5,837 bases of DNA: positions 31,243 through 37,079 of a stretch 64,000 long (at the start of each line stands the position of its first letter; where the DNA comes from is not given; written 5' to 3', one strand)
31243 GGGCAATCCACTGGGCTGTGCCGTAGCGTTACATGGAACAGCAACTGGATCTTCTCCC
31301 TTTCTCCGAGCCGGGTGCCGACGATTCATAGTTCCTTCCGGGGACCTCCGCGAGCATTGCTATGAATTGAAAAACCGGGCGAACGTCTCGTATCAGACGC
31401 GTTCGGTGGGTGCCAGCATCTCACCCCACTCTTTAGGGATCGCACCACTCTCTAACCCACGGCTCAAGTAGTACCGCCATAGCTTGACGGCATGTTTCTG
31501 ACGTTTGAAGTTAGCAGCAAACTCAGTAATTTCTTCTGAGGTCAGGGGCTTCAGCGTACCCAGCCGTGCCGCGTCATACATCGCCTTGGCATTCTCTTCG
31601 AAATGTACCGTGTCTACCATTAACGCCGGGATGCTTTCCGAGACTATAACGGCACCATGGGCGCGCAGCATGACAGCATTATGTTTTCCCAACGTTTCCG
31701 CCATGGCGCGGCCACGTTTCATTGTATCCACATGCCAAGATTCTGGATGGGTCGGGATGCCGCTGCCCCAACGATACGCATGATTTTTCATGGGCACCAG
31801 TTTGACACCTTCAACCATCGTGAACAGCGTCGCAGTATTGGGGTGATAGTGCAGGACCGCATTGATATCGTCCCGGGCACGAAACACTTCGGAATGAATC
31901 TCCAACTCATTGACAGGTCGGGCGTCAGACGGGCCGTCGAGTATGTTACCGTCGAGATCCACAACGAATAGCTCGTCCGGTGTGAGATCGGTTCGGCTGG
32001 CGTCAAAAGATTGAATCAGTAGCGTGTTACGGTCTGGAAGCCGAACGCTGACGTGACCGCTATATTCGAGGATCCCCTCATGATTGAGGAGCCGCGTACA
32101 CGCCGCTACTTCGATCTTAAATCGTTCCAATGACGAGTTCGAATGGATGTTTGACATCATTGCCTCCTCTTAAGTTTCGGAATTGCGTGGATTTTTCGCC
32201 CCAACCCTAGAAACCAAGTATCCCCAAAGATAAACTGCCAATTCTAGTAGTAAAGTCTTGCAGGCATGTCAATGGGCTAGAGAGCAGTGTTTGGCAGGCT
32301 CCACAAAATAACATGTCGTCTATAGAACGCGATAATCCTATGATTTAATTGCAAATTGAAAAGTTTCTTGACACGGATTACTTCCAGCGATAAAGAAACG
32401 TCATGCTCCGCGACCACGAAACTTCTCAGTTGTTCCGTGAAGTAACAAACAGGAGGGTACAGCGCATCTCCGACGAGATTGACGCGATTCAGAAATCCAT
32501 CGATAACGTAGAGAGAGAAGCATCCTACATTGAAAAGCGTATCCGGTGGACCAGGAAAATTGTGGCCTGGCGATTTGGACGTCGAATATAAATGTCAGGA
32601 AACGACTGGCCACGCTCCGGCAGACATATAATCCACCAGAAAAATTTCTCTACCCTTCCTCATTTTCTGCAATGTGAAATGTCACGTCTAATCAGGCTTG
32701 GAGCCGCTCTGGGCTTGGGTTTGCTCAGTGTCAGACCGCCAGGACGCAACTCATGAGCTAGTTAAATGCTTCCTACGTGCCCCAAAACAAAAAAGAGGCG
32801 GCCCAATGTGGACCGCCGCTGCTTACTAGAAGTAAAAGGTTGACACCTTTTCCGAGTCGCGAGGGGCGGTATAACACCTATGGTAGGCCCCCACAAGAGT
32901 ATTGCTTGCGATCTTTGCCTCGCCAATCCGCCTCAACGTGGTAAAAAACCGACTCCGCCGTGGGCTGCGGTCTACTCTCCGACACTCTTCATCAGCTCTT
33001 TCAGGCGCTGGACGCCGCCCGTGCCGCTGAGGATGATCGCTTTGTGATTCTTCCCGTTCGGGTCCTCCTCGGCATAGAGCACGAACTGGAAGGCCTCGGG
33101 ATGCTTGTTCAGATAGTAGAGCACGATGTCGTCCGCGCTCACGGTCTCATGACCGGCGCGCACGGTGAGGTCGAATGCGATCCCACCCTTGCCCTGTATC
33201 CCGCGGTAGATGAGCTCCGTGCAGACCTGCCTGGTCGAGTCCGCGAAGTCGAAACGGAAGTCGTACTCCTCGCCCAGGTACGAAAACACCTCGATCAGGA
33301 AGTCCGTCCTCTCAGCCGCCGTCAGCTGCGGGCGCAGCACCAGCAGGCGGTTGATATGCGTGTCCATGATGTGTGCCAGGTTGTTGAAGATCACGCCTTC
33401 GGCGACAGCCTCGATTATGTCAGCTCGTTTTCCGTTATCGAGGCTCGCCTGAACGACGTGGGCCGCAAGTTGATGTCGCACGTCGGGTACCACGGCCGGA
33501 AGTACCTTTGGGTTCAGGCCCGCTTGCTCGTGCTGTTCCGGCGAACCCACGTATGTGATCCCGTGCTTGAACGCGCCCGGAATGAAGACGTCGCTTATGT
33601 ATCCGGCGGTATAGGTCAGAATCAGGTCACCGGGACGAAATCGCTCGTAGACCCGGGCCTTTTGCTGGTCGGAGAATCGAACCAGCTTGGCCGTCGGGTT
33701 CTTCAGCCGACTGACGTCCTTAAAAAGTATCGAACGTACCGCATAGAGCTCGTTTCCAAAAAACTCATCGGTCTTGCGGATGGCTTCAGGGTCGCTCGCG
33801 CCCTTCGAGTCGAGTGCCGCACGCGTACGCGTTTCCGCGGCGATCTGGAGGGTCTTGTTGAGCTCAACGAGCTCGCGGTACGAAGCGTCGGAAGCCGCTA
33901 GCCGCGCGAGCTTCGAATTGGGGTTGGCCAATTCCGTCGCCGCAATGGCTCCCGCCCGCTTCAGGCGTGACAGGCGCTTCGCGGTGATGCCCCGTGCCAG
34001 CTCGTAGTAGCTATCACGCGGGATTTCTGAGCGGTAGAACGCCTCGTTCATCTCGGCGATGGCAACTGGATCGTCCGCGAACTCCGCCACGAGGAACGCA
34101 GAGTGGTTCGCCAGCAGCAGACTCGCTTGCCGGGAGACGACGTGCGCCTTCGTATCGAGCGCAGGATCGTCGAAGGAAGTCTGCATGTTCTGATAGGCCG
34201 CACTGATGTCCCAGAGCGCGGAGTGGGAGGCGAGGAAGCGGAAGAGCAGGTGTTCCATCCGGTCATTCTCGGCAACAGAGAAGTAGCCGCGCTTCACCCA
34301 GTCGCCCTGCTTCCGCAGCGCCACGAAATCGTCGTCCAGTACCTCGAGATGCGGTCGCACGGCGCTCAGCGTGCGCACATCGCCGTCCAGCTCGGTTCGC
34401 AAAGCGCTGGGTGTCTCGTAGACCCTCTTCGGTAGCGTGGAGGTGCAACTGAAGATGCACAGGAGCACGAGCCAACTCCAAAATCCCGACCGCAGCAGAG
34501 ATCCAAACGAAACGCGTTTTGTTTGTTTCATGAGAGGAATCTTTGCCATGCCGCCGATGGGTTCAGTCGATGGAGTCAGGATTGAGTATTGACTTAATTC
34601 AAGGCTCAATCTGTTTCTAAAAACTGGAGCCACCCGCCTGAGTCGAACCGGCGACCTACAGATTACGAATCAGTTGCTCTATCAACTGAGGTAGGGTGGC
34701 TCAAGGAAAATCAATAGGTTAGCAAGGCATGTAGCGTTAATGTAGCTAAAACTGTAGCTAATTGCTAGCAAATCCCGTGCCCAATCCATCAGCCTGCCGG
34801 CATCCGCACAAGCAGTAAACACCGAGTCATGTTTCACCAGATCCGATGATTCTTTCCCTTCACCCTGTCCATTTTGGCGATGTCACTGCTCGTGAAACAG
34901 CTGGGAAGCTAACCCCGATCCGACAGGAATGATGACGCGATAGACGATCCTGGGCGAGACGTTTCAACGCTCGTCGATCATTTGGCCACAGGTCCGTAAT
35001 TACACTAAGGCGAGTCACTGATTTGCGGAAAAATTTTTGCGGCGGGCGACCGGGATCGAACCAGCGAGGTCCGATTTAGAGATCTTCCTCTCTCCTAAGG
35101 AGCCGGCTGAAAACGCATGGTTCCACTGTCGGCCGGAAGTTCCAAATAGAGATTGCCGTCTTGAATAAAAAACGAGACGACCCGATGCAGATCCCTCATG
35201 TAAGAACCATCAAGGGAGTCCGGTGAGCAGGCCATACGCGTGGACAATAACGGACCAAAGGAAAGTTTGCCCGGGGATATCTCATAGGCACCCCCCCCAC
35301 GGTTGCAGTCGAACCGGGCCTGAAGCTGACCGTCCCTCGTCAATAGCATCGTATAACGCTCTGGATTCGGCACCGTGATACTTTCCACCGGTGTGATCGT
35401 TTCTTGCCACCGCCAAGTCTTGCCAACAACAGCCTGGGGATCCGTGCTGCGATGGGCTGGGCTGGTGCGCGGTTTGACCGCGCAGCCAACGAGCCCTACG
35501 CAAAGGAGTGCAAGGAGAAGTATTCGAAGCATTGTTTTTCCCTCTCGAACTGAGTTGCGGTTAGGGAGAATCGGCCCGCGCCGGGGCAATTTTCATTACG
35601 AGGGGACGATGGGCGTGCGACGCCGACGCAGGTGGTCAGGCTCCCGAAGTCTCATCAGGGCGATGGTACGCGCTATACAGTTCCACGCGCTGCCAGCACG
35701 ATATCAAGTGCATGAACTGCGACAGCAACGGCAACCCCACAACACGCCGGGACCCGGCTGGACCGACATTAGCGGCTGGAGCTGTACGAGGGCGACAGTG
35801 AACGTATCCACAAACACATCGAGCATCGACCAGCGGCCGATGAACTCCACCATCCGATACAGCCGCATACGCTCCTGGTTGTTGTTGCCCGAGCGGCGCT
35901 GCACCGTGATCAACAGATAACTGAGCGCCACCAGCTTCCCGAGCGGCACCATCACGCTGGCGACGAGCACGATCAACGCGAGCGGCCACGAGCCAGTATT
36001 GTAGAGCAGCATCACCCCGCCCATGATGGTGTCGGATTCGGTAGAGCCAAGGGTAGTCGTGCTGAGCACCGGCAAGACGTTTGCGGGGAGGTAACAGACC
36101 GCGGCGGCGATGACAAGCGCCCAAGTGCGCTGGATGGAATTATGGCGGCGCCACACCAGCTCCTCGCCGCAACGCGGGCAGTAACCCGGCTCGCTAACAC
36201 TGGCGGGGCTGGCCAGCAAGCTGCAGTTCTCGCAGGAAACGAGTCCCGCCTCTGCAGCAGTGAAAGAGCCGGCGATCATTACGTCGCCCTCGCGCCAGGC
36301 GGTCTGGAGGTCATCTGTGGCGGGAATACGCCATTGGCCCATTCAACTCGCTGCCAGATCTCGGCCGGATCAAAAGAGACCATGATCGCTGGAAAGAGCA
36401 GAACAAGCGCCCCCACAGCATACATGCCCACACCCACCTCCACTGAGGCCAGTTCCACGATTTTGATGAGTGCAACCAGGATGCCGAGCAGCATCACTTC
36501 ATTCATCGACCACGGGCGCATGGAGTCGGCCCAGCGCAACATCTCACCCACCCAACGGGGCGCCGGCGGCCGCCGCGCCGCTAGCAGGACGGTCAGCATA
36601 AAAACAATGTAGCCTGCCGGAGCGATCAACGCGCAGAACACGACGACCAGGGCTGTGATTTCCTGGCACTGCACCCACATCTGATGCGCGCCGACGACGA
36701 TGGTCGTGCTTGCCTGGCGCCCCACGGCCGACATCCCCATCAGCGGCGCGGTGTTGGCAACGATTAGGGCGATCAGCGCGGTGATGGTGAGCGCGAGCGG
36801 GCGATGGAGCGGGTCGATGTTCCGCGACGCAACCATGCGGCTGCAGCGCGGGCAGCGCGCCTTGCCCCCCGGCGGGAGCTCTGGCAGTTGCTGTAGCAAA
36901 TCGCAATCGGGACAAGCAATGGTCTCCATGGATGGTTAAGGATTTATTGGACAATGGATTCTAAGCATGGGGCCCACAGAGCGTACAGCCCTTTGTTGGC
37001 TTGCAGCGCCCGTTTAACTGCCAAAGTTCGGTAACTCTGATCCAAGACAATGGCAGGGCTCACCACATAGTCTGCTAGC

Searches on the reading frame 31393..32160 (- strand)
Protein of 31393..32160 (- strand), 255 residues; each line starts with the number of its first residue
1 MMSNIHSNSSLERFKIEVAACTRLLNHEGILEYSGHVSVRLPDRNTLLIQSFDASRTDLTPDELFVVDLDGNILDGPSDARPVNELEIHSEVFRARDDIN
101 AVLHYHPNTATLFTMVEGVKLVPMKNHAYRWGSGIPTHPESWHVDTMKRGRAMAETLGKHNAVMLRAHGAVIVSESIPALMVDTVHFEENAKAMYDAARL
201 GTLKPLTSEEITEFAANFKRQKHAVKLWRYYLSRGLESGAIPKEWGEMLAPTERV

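Call 26: search_protein_families(library=pfam, proteins=[window:31393-32160:-], max_evalue=0.001)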
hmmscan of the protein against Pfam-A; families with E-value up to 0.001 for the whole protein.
window:31393-32160:- (255 aa): 1 family
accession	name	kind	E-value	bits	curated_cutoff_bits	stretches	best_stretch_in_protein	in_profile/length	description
PF00596.27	Aldolase_II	-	8.1e-34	117.5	22.2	1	17-194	2-182/183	Class II Aldolase and Adducin N-terminal domain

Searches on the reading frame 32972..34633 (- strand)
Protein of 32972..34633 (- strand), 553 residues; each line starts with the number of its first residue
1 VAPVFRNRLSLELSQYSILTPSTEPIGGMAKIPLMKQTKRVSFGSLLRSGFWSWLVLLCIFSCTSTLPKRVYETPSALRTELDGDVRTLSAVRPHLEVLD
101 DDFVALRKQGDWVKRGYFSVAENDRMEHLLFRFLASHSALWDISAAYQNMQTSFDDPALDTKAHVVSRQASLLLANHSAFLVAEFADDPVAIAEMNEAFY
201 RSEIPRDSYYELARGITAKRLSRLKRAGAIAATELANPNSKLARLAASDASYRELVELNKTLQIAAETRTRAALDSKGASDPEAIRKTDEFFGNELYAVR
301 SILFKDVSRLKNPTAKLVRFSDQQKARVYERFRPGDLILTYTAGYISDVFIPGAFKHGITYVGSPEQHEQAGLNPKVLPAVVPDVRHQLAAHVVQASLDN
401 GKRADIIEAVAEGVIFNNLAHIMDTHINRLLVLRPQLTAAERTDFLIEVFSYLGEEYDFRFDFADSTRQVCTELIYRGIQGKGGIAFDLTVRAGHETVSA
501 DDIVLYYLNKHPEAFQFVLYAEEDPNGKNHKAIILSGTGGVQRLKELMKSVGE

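Call 26: search_protein_families(library=pfam, proteins=[window:32972-34633:-], max_evalue=0.001)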
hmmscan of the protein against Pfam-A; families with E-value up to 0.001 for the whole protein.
window:32972-34633:- (553 aa): 1 family
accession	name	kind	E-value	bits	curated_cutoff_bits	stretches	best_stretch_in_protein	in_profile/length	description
PF05708.18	Peptidase_C92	-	5.3e-08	33.5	27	1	333-480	3-118/166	Permuted papain-like amidase enzyme, YaeF/YiiX, C92 family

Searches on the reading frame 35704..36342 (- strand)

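Call 26: search_protein_families(library=pfam, proteins=[window:35704-36342:-], max_evalue=0.001)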
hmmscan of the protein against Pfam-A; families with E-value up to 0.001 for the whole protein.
window:35704-36342:- (212 aa): 1 family
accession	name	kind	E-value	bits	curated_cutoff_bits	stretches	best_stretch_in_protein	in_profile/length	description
PF04403.18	PqiA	-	1.4e-44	152.2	23.8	1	70-201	1-130/156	Paraquat-inducible protein A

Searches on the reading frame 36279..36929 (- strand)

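Call 26: search_protein_families(library=pfam, proteins=[window:36279-36929:-], max_evalue=0.001)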
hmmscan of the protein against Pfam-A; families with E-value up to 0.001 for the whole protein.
window:36279-36929:- (216 aa): 1 family
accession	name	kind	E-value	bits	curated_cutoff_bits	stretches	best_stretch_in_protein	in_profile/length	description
PF04403.18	PqiA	-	8.7e-40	136.6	23.8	1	41-195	1-155/156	Paraquat-inducible protein A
